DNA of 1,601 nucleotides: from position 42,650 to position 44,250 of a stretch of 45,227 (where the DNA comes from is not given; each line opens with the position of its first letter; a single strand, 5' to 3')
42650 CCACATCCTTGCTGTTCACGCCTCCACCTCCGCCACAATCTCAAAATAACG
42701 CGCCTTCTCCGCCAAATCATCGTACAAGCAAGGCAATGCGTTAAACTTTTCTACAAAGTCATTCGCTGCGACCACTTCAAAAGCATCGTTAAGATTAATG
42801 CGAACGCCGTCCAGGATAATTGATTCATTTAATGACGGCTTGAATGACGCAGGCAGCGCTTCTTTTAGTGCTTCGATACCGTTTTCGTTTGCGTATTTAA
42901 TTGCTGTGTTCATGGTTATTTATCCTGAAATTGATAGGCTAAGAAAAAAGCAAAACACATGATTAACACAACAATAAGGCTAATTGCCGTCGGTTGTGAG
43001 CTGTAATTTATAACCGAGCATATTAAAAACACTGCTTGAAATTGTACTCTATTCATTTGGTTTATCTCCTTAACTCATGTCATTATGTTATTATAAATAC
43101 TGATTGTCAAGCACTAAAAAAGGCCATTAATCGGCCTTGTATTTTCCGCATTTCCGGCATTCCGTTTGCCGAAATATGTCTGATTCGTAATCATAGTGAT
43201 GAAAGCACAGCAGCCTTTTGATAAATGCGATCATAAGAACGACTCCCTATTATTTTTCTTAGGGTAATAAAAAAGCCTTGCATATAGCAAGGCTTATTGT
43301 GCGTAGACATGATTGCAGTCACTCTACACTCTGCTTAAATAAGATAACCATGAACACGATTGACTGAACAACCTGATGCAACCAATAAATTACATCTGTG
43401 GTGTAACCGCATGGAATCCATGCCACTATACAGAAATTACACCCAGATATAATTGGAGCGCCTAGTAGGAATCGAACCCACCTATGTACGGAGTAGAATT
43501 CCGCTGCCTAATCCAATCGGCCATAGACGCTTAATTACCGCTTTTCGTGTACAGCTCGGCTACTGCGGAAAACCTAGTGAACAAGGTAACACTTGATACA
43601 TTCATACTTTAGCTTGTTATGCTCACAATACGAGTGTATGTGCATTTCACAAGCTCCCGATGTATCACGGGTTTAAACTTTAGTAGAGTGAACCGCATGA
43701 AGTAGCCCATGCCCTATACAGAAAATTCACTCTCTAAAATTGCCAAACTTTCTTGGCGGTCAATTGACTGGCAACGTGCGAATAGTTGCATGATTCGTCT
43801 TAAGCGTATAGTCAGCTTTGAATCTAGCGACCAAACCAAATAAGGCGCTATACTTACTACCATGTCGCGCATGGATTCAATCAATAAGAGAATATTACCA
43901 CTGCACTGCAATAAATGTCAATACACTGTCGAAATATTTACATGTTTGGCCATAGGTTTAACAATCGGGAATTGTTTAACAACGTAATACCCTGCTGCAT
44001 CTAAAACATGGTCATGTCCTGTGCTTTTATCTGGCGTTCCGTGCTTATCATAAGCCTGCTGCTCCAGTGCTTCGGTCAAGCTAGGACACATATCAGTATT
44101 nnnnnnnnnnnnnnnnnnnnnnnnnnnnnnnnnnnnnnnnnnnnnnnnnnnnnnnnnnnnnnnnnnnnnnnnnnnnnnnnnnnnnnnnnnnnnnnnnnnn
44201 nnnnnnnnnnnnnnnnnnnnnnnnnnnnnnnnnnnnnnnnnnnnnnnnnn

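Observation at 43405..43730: tRNA-Arg(TCT) bracketed by 40-bp hairpin-containing direct repeats in a 1-kb noncoding region between terL and portal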

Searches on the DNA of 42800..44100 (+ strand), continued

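Call 51: search_dna_similar(query=L004:2370-2725:+, collection=phages, mode=distant, max_evalue=0.001, max_rows=60, rows=spread)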
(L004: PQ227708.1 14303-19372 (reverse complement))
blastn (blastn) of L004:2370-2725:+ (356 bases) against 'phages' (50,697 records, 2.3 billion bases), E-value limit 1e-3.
Records with a match: 142; places in all: 143; records where one place covers at least 80% of the query: 2.
Best place of each record, by identity: >=99% 60; 95-99% 72; 90-95% 9; 60-80% 1.
By first word of the organism name: Acinetobacter 142.
By host as written in the record: Acinetobacter baumannii 60; - 20; Acinetobacter sp. 5; Acinetobacter baumannii 02 3; Acinetobacter pittii 3; Acinetobacter soli KZ-1 2; Acinetobacter baumannii YMC/13/01/C62 2; Acinetobacter baumannii AB2 2; and 41 more.
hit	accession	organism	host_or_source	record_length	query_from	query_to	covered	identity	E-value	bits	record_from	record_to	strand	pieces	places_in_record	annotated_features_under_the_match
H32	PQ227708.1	Acinetobacter phage vB_Aba_QH4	Acinetobacter baumannii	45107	1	356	100%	100.0%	0e+0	643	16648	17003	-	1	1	hypothetical protein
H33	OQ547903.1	Acinetobacter phage XC1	Acinetobacter nosocomialis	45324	86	351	75%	97.7%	2e-125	453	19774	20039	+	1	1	hypothetical protein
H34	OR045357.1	Acinetobacter phage Ab59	Acinetobacter baumannii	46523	133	351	61%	99.5%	7e-86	391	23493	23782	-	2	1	hypothetical protein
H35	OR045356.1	Acinetobacter phage Ab69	Acinetobacter baumannii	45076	133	351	61%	99.1%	4e-83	383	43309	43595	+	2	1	hypothetical protein (x2)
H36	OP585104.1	Acinetobacter phage vB_AbaM_BP10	Acinetobacter baumannii AB10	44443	1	351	59%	97.2%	4e-45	359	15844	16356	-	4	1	hypothetical protein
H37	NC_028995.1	Acinetobacter phage phiAC-1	Acinetobacter soli KZ-1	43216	1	352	60%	96.3%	3e-34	356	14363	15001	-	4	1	hypothetical protein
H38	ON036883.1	Acinetobacter phage Scipio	Acinetobacter baumannii strain LUH 5534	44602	173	356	52%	97.8%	1e-83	315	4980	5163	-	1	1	hypothetical protein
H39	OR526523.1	Acinetobacter phage vB_AbaM_AB3P2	Acinetobacter baumannii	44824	1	356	51%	97.8%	8e-41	315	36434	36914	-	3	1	hypothetical protein (x2)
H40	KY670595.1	Acinetobacter phage WCHABP12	Acinetobacter baumannii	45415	173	352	51%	97.8%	2e-81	307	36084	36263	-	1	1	none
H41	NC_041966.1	Acinetobacter phage WCHABP1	Acinetobacter baumannii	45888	173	352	51%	97.8%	2e-81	307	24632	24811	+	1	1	none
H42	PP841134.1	Acinetobacter phage vB_Ab_02_KEN_02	Acinetobacter baumannii 02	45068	173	352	51%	97.8%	2e-81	307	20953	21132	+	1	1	none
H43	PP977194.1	Acinetobacter phage vB_AbaM-SPB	Acinetobacter baumannii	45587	173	352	51%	95.0%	6e-74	283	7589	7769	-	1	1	none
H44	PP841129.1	Acinetobacter phage vB_Ab_01_KEN_02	Acinetobacter baumannii 02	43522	133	356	42%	96.7%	2e-30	250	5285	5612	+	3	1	hypothetical protein (x2) | head morphogenesis protein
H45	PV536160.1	Acinetobacter phage RM_A2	Acinetobacter baumannii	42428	133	356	42%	97.3%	2e-30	251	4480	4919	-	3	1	none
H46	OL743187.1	Acinetobacter phage vB_AbM_WUPSU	Acinetobacter baumannii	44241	172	356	33%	97.4%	1e-32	197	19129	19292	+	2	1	hypothetical protein (x2)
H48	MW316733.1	Acinetobacter phage Bestia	Acinetobacter baumannii strain KZ-1098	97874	83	172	25%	95.6%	1e-31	141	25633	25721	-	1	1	none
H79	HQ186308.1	Acinetobacter phage phiAB1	Acinetobacter baumannii M68316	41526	175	201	8%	100.0%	7e-4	50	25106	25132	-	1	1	putative tail tubular protein A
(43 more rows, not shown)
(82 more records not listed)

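Call 52: get_annotated_region(hit=H48, flank=2500)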
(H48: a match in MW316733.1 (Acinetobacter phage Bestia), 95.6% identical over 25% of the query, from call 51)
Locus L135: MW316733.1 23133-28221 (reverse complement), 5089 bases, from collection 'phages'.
description: Acinetobacter phage Bestia, complete genome.
organism: Acinetobacter phage Bestia (NCBI taxid 2801401)
taxonomy: Viruses; Duplodnaviria; Heunggongvirae; Uroviricota; Caudoviricetes
host: Acinetobacter baumannii strain KZ-1098; source: sewage water; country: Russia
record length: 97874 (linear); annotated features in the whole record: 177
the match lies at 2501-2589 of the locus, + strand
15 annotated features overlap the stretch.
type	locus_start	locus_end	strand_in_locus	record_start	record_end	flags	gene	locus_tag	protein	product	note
tRNA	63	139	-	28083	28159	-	-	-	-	tRNA-Pro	tRNA-Pro(tgg); tRNA-Pro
tRNA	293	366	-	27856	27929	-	-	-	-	tRNA-Gly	tRNA-Gly(tcc); tRNA-Gly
tRNA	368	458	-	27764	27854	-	-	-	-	tRNA-Ser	tRNA-Ser(tga); tRNA-Ser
tRNA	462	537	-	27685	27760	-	-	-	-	tRNA-Val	tRNA-Val(tac); tRNA-Val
tRNA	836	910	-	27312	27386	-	-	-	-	tRNA-Phe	tRNA-Phe(gaa); tRNA-Phe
tRNA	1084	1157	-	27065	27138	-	-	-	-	tRNA-His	tRNA-His(gtg); tRNA-His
tRNA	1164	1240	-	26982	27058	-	-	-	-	tRNA-Lys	tRNA-Lys(ttt); tRNA-Lys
tRNA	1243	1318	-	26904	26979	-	-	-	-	tRNA-Asp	tRNA-Asp(gtc); tRNA-Asp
tRNA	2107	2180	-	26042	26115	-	-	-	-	tRNA-Asn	tRNA-Asn(gtt); tRNA-Asn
tRNA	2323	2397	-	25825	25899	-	-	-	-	tRNA-Ile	tRNA-Ile(gat); tRNA-Ile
tRNA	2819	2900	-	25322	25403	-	-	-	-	tRNA-Tyr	tRNA-Tyr(gta); tRNA-Tyr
CDS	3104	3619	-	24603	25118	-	-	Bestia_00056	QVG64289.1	hypothetical protein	-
CDS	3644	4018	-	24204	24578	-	-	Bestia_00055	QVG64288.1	putative endolysin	-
CDS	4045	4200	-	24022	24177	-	-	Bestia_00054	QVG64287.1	hypothetical protein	-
CDS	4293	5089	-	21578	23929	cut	-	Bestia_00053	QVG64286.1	tail spike protein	tail spike protein, polysaccharide depolymerase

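Call 53: get_annotated_region(hit=H79, flank=1200)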
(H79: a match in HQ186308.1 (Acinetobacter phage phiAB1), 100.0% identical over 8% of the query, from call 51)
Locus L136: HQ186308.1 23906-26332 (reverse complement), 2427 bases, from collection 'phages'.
description: Acinetobacter phage phiAB1, complete genome.
organism: Acinetobacter phage phiAB1 (NCBI taxid 691318)
taxonomy: Viruses; Duplodnaviria; Heunggongvirae; Uroviricota; Caudoviricetes; Autographiviridae; Beijerinckvirinae; Friunavirus; Friunavirus AB1
host: Acinetobacter baumannii M68316; source: -; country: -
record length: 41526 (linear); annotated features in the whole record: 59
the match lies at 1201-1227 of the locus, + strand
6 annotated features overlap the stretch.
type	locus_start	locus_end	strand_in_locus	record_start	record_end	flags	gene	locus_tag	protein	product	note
CDS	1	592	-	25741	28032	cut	-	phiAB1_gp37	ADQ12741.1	putative tail tubular protein B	-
CDS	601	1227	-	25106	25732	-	-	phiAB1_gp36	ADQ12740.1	putative tail tubular protein A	-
regulatory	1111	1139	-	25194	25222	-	-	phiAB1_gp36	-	terminator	putative rho-independent terminator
CDS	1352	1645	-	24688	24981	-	-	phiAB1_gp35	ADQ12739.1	hypothetical protein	-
CDS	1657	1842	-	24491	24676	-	-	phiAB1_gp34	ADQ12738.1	hypothetical protein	-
CDS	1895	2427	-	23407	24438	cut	-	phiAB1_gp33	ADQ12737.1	putative capsid protein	-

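Call 58: build_rna_model(alignment_id=A2, structure=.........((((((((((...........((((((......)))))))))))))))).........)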
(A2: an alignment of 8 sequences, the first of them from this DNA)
Model R1 built from alignment A2 (8 sequences, 67 columns); structure: as given.
model positions 65; base pairs 16; branch points 0; effective number of sequences 2.3; information 0.863 bits per position. Calibrated on 0.2 Mb of random sequence (short: E-values are rough).
structure used (alignment columns):
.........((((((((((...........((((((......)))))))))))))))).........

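Call 59: search_with_rna_model(model_id=R1, sources=[window, L001, L002, L003, L004, L124, L125, L126, L127, L128, L129, L130, L131, L135, L136, L016, L057], max_evalue=10, make_alignment=true, show_alignments=3)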
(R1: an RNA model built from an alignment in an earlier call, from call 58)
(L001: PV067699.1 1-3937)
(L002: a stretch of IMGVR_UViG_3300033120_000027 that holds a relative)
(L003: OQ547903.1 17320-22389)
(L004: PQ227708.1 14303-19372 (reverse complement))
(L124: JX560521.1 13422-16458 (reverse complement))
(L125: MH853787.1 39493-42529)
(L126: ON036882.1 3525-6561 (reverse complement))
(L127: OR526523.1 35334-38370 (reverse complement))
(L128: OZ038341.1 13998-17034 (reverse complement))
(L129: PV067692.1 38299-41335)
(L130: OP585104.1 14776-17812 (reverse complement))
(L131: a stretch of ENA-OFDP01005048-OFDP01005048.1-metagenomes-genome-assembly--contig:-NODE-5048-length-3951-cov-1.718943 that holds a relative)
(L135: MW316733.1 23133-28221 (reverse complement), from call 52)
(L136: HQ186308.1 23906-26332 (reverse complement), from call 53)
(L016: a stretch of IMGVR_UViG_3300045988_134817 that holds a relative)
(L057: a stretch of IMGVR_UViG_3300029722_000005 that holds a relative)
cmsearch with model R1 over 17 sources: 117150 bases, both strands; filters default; matches with E-value up to 10: 17.
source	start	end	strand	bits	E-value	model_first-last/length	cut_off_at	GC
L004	2400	2464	-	92.2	9.3e-23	1-65/65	no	0.4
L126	1487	1551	-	92.2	9.3e-23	1-65/65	no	0.4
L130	1487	1551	-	92.2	9.3e-23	1-65/65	no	0.4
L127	1487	1551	-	91.6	1.4e-22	1-65/65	no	0.42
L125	1487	1551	-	90.2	3.4e-22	1-65/65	no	0.42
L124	1487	1551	-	88.2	1.3e-21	1-65/65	no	0.4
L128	1487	1551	-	88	1.5e-21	1-65/65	no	0.4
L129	1487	1551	-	88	1.5e-21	1-65/65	no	0.4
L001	869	933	-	86.2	4.7e-21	1-65/65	no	0.43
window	43677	43741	-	85.1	9.5e-21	1-65/65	no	0.38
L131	271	335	-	85.1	9.5e-21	1-65/65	no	0.38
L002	6976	7039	-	76.4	2.9e-18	1-65/65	no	0.45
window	43392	43451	-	28.7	9.1e-05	1-65/65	no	0.42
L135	2729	2808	-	25.3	0.00081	1-65/65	no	0.4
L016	945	1022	-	25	0.001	1-65/65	no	0.46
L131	2629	2672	-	20.5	0.019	1-65/65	no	0.27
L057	1407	1484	-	20.1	0.024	1-65/65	no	0.42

Alignment A3: 17 matches aligned to the model, 116 columns, each read 5' to 3' on its own strand. Consensus structure (alignment columns), stored with it:
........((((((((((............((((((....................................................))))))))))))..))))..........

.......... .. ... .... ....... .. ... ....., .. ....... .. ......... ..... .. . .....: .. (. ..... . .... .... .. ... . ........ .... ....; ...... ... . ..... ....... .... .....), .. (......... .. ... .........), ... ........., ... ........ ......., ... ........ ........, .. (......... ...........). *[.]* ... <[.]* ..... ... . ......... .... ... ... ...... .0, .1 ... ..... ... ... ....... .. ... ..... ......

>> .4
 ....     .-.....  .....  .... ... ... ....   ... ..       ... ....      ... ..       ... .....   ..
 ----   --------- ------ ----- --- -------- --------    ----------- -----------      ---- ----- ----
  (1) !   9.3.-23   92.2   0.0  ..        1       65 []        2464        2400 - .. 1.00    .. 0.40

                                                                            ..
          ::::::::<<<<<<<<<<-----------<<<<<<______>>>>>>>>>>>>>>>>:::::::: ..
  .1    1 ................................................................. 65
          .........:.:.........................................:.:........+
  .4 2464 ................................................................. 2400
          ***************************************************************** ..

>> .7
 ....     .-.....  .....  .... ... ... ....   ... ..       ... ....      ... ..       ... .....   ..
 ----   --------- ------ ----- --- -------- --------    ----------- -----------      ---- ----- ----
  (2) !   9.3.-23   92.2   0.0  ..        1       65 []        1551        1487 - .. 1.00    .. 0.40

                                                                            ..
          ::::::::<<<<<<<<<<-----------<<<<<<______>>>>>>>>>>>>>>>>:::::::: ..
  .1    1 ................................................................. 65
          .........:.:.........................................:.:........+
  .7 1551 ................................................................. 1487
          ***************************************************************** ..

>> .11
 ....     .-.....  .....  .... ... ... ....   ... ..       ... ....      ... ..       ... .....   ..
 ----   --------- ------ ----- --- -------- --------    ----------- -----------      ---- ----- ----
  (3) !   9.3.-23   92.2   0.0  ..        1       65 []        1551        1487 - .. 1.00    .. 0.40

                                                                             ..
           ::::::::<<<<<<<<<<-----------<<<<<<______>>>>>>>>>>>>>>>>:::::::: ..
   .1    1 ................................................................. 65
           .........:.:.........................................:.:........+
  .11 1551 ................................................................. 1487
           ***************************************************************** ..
